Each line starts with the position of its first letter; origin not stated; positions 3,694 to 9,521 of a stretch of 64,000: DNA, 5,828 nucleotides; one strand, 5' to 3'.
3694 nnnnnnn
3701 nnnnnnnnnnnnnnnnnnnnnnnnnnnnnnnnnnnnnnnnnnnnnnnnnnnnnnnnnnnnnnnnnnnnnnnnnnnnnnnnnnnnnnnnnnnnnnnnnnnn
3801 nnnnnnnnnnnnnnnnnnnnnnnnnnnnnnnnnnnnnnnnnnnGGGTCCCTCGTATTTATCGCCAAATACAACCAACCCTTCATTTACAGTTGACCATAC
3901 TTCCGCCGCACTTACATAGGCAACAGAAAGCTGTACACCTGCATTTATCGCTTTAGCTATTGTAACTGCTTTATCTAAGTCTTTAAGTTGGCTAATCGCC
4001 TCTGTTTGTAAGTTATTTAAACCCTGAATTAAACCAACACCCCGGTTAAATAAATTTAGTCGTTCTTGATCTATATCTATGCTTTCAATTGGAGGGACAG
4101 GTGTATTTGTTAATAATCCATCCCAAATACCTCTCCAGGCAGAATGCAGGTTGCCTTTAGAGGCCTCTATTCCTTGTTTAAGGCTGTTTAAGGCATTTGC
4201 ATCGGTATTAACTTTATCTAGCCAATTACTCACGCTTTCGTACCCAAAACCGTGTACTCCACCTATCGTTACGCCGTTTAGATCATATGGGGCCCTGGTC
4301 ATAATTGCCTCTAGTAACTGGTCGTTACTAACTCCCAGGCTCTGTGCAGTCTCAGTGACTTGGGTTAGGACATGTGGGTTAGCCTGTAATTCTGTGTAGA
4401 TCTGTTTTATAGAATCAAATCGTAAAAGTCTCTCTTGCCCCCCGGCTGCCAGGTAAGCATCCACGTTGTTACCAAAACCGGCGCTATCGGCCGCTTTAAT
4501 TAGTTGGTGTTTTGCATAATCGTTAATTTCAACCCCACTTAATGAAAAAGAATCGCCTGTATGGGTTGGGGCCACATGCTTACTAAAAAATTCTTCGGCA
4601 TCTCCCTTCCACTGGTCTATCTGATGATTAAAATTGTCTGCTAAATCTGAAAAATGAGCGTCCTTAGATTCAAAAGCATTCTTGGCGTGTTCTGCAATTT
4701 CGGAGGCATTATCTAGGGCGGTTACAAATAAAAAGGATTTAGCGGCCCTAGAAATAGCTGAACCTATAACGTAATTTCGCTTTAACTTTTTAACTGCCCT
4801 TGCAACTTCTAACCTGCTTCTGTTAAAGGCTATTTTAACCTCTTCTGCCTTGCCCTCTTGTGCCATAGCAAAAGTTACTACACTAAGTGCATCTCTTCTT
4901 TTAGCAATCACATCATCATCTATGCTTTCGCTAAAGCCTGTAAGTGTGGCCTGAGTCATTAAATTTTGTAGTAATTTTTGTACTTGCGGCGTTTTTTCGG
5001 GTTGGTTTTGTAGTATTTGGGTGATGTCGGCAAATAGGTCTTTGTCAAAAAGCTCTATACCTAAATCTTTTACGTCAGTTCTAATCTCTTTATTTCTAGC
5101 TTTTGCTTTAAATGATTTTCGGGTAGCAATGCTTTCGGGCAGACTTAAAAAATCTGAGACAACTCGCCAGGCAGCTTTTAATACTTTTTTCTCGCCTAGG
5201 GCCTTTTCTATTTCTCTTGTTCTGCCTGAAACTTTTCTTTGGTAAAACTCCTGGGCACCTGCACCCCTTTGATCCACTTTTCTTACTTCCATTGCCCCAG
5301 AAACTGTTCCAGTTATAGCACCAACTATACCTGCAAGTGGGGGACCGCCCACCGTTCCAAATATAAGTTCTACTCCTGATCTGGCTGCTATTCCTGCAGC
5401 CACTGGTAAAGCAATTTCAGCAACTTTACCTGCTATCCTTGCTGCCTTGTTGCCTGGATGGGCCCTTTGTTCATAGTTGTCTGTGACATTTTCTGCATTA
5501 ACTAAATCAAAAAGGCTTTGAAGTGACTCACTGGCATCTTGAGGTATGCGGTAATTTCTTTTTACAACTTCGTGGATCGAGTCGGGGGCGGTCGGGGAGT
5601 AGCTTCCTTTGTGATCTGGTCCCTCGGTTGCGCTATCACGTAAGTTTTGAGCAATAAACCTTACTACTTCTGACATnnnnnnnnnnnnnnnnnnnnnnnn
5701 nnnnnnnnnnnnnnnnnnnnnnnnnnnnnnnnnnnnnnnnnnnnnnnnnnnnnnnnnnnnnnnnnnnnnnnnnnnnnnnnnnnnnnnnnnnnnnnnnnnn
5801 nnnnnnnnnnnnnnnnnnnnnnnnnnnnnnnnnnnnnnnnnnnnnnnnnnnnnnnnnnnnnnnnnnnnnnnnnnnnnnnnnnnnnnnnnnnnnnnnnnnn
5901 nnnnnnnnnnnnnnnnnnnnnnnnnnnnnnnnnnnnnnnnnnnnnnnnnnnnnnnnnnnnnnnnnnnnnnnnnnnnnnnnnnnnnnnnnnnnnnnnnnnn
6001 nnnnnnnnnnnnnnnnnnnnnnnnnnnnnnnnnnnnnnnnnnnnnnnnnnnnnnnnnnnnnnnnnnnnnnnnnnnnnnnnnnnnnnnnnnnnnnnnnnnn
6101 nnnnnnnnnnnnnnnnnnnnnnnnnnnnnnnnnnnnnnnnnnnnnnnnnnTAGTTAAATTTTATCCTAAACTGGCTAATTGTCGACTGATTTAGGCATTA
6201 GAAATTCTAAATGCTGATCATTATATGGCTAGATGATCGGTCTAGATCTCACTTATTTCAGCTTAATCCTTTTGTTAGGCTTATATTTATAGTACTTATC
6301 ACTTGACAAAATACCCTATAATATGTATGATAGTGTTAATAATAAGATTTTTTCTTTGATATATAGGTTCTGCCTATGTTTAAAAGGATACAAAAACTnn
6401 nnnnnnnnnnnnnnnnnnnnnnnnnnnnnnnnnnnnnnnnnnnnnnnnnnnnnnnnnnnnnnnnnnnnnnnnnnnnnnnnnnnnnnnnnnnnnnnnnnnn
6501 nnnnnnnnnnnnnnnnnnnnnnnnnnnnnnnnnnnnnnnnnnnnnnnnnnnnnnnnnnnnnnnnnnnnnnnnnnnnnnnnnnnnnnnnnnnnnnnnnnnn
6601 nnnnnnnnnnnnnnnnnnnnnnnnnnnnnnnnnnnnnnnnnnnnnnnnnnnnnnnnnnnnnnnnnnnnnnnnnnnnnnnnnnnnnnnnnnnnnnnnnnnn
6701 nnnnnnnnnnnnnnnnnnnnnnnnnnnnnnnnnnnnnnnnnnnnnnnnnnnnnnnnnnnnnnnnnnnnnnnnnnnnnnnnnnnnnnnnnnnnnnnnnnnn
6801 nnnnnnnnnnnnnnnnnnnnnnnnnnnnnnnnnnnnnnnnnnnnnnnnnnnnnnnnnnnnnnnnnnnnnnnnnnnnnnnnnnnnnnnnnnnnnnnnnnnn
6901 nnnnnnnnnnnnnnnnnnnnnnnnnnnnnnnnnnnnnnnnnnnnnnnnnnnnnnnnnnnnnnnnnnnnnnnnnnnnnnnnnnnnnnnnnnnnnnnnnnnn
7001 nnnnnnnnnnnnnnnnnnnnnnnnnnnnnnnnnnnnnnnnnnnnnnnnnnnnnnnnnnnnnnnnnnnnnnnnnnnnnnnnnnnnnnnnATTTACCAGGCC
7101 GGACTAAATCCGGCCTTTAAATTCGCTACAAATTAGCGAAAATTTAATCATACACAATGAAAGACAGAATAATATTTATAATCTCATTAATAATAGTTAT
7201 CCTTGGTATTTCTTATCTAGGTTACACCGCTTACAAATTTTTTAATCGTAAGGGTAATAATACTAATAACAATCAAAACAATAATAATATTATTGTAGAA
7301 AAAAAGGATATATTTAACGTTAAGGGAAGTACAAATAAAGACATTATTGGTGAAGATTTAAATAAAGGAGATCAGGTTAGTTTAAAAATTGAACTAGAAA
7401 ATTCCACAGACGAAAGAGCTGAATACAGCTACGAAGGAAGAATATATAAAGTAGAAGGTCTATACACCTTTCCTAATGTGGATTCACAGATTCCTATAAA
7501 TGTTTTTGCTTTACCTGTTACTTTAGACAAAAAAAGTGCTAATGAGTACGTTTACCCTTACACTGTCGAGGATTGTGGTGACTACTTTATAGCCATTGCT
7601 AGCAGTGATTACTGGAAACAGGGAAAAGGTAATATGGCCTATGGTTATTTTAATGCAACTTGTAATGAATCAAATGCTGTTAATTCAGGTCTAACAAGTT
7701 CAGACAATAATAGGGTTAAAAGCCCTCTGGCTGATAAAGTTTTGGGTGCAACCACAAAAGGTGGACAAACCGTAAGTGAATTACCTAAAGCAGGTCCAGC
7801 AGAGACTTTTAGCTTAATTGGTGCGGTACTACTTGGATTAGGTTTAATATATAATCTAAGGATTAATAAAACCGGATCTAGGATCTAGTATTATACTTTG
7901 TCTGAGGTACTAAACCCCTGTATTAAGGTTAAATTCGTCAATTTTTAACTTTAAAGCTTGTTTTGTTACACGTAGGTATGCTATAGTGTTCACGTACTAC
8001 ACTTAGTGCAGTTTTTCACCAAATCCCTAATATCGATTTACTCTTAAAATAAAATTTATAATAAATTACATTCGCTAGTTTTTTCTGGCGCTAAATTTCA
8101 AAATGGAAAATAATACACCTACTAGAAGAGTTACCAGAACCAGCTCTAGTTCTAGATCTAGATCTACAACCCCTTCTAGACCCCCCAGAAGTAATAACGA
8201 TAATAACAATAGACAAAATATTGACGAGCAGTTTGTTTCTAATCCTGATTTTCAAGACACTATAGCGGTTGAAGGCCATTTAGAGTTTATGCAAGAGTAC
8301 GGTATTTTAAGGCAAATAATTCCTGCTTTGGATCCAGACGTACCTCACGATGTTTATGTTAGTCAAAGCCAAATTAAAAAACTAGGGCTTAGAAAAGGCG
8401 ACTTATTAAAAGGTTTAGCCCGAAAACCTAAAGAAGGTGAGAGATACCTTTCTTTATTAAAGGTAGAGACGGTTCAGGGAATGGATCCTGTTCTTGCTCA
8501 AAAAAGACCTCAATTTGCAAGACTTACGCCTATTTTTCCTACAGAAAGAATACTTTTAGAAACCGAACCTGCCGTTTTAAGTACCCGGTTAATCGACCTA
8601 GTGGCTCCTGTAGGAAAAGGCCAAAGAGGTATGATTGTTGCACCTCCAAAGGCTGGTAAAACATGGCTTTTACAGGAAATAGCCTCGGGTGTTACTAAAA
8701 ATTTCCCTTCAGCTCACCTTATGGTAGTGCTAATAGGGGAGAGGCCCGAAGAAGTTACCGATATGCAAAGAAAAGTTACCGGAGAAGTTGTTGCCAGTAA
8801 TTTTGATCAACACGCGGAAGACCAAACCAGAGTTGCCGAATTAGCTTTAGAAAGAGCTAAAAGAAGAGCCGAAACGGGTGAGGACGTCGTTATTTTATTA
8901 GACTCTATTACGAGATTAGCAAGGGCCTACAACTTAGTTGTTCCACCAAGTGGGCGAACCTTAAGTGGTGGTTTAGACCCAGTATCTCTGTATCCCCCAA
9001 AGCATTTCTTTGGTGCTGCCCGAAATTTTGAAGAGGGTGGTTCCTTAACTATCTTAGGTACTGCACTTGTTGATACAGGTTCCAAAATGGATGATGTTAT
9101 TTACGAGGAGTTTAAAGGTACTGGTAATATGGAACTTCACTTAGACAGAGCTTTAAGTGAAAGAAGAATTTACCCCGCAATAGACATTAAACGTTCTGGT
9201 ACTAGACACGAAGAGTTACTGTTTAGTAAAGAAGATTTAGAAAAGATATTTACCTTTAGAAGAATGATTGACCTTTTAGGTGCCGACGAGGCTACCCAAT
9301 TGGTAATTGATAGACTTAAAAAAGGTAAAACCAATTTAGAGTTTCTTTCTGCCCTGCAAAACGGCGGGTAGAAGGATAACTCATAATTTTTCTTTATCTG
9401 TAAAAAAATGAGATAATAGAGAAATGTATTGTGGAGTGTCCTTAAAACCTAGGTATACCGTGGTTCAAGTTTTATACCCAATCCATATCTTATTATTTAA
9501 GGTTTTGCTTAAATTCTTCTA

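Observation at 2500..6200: GC-elevated island with a translationally coupled 157-aa helical protein plus an 862-aa Pro-hinged protein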

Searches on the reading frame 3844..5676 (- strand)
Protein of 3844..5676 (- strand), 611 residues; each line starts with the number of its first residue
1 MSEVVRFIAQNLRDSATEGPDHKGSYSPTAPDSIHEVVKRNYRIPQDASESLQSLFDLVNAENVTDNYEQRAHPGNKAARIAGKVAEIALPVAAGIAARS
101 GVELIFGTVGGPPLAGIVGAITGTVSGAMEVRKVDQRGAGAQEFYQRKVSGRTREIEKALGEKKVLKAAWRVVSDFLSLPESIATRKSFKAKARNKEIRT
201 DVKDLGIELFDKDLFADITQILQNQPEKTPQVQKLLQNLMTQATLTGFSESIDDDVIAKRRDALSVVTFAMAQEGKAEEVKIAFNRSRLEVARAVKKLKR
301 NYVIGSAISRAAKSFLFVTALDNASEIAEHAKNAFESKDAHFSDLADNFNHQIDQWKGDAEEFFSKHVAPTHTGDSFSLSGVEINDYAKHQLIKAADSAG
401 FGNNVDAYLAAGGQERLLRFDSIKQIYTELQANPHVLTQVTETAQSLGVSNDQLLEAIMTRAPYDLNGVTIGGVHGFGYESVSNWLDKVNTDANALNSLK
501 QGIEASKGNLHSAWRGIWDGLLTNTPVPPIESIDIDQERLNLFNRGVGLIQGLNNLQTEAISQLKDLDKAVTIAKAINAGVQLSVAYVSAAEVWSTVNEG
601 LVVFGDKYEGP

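Call 32: find_homologous_proteins(query=A2, max_evalue=0.001)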
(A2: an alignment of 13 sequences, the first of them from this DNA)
Query A2 (13 sequences) (611 aa, profile of the alignment): 1 proteins with E <= 0.001 among 8000 candidates.
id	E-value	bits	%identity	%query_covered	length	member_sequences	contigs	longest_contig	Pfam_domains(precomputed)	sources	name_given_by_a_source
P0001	2.3e-187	643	100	100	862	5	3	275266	-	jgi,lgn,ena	-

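Call 35: search_solved_structures(query=A2, max_evalue=10)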
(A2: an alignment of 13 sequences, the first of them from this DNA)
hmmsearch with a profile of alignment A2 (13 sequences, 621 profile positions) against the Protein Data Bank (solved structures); distinct sequences matched with E-value up to 10: 32.
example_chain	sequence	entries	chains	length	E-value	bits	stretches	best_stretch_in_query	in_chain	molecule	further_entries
8x6g_H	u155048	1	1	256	0.035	15.9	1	340-483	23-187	RNA polymerase sigma factor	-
3n4x_A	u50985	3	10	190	0.048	15.5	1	330-388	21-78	Monopolin complex subunit CSM1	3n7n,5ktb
3b5n_B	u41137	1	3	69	0.097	14.5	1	533-592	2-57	Protein SSO1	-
2fcw_A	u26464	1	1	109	0.16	13.8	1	337-419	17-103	Alpha-2-macroglobulin receptor-associated protein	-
2ftu_A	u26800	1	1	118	0.16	13.7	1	337-419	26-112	Alpha-2-macroglobulin receptor-associated protein, domain 3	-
5ejb_B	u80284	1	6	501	0.19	13.5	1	346-412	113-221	Fusion glycoprotein F0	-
9cin_A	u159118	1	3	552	0.21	13.4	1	346-412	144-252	Fusion glycoprotein F0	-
9v3e_A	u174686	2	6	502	0.21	13.4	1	346-412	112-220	Fusion glycoprotein F0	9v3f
7ki4_A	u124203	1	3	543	0.22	13.3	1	346-412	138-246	Fusion glycoprotein F0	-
8rvn_F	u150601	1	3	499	0.24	13.2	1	346-412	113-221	Fusion glycoprotein F0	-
6t3f_F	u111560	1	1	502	0.25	13.1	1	346-412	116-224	Fusion glycoprotein F0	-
6zff_A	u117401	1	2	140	0.27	13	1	325-394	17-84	DNA double-strand break repair Rad50 ATPase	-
9shw_Aa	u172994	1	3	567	0.27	13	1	346-412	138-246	Fusion glycoprotein F0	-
9sf4_Aa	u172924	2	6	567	0.34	12.7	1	346-412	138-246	Fusion glycoprotein F0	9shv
7ki6_A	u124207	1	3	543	0.36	12.6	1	346-412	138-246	Fusion glycoprotein F0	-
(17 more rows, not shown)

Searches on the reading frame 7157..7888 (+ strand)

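Call 4: search_protein_families(library=pfam, proteins=[window:7157-7888:+], max_evalue=1)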
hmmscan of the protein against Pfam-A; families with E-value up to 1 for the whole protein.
window:7157-7888:+ (243 aa): 0 families

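Call 5: search_protein_families(library=ncbifam, proteins=[window:7157-7888:+], max_evalue=1)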
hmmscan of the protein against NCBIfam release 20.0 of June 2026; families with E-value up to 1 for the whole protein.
window:7157-7888:+ (243 aa): 6 families
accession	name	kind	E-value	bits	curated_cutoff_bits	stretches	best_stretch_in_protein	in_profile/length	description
NF008953.0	PRK12295.1-6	equivalog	0.072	12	384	1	167-209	194-238/384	ATP phosphoribosyltransferase regulatory subunit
TIGR01167.1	LPXTG_anchor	domain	0.15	12.8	15.9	1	208-237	1-32/34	LPXTG cell wall anchor domain-containing protein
NF046005.2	near_gluc_PtsG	equivalog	0.31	11.3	45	1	4-50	5-51/85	MPN207a family PTS transporter accessory protein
NF053819.1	EF0750_LPXTG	subfamily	0.33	11.5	47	0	187-238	52-104/105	EF2685/EF0750 family sortase-dependent surface protein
NF045937.1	MSC_0624_12TM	equivalog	0.41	9.1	70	1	2-60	148-207/445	MSC_0624 family F1-like ATPase-associated membrane protein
NF045849.1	ICE_MMCAP2_0565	equivalog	0.57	9.9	40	1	6-46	17-57/80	Mbov_0395 family pilin-like conjugal transfer protein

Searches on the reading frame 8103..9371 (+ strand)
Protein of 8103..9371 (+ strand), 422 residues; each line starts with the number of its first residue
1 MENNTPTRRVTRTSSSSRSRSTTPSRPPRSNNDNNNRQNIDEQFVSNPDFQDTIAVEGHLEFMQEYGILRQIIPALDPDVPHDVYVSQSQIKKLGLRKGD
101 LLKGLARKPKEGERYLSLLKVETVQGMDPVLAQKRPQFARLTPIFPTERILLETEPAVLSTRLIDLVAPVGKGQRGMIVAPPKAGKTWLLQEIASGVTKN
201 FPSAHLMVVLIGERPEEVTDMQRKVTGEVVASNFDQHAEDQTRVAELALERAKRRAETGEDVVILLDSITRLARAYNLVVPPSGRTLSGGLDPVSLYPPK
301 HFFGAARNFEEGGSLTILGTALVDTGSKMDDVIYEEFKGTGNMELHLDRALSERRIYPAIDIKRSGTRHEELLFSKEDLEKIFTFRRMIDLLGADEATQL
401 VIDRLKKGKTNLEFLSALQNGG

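Call 14: find_related_loci(query=window:8103-9371:+, collection=genome_contigs, flank=10000)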
Query window:8103-9371:+ (422 aa) in genome_contigs; peptide patterns used: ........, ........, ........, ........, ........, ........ (x = any residue, [..] = any of these).
600 stretches matched a pattern (row limit reached: there are more); 445 encode a relative of the query (tblastn E <= 1e-3); the best 80 are kept; 80 distinct loci.
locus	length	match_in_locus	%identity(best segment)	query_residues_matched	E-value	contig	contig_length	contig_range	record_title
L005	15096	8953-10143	67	30-419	1e-171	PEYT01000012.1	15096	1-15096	MAG: candidate division WWE3 bacterium CG08_land_8_20_14_0_20_40_13 CG08_land_8_20_14_0.20_scaffold_7628_c, whole genome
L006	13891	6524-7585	64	66-422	2e-153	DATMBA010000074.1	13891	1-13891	MAG TPA_asm: Roseiflexaceae bacterium isolate SMAG_U13340 k141_441016, whole genome shotgun sequence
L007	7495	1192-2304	61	46-418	1e-150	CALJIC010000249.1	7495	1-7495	MAG TPA_asm: uncultured Roseiflexaceae bacterium isolate SRR5251193_bin.98_CONCOCT_v1.1_MAG genome assembly, contig: ERZ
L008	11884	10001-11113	62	46-418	3e-150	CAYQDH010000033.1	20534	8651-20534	MAG TPA_asm: uncultured Anaerolineales bacterium isolate SRP192927_co7_575 genome assembly, contig: NODE_4606_length_205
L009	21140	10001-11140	59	40-421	2e-148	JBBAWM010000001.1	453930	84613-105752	MAG: Candidatus Limnocylindrus sp. isolate EUL_349 ctg1-EUL_349, whole genome shotgun sequence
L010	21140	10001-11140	59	40-421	3e-148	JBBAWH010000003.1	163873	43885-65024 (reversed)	MAG: Candidatus Limnocylindrus sp. isolate EUL_344 ctg3-EUL_344, whole genome shotgun sequence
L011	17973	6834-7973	59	40-421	4e-148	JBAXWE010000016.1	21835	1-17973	MAG: bacterium isolate ELA705 MAG705_16, whole genome shotgun sequence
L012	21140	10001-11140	58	40-421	7e-148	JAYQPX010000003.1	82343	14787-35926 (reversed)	MAG: Chloroflexota bacterium isolate SD3112_S42.metabat_2.016 NODE_85_length_82343_cov_6.39439, whole genome shotgun seq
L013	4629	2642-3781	59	40-421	5e-151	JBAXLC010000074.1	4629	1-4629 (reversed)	MAG: bacterium isolate ELA417 MAG417_74, whole genome shotgun sequence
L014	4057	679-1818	59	40-421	7e-152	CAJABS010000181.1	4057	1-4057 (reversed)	MAG: uncultured Chloroflexi bacterium isolate Loc090907-4m_bin-319 genome assembly, contig: bin-319:181/217, whole genom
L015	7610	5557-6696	58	40-421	8e-148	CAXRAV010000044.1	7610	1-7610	MAG: Candidatus Limnocylindrus sp. isolate CJ01B_2.76 genome assembly, contig: k141_1434938, whole genome shotgun sequen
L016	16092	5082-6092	64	82-418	3e-147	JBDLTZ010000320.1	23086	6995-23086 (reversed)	MAG: Chloroflexota bacterium isolate lewisrun_2019_sw_WHONDRS-S19S_0014_B_bin.66 scaffold_1082833, whole genome shotgun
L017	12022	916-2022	60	51-421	4e-147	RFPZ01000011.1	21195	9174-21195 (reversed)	MAG: Candidatus Aquidulcis frankliniae isolate WB4_1_0576 contig_100_10, whole genome shotgun sequence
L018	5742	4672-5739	60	40-397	1e-141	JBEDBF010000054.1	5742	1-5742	MAG: Chloroflexota bacterium isolate NASQAN2014_035_F_bin.19 scaffold_1531, whole genome shotgun sequence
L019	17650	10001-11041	60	81-421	5e-139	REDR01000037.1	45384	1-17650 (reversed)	MAG: Anaerolineaceae bacterium isolate GEM2.Bin39 NODE_647_length_45384_cov_17.4976, whole genome shotgun sequence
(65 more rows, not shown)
